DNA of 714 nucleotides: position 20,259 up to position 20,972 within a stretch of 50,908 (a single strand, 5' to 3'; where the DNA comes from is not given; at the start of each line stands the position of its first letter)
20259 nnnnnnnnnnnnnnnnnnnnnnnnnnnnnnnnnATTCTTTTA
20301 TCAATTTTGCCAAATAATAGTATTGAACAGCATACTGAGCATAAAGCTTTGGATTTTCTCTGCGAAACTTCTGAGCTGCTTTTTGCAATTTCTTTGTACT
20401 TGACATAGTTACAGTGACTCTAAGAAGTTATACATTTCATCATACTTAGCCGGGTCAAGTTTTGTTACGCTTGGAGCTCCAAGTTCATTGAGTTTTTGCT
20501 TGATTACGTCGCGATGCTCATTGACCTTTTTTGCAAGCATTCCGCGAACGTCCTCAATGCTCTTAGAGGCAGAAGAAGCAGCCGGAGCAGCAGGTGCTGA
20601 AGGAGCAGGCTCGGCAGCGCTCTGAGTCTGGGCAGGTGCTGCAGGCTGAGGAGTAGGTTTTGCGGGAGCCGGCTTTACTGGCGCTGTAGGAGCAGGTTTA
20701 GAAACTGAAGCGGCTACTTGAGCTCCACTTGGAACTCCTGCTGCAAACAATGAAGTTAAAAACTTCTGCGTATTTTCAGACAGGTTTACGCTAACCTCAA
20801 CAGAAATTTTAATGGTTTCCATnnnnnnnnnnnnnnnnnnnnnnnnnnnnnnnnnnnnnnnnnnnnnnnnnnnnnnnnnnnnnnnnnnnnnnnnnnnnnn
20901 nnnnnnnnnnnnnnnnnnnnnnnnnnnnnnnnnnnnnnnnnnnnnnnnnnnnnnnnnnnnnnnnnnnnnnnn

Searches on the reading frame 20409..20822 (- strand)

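Call 18: search_protein_families(library=phrogs, proteins=[window:20409-20822:-], max_evalue=0.0001)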
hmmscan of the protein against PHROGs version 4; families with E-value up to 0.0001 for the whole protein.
window:20409-20822:- (137 aa): 3 families
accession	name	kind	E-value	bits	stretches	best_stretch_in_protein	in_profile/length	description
phrog_408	-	unknown function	2e-08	35.6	1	74-137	44-108/111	-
phrog_5053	-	unknown function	3.3e-08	34.8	1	84-137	45-99/99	-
phrog_18562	-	unknown function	5.6e-05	24.7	1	6-136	5-146/151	-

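Call 67: search_protein_families(library=pfam, proteins=[window:20409-20822:-], max_evalue=0.01)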
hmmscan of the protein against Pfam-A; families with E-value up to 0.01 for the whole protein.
window:20409-20822:- (137 aa): 1 family
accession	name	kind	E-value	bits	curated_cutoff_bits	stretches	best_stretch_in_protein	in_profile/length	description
PF09849.14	DUF2076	-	0.0017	18.9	38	1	19-82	88-148/265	Uncharacterized protein conserved in bacteria (DUF2076)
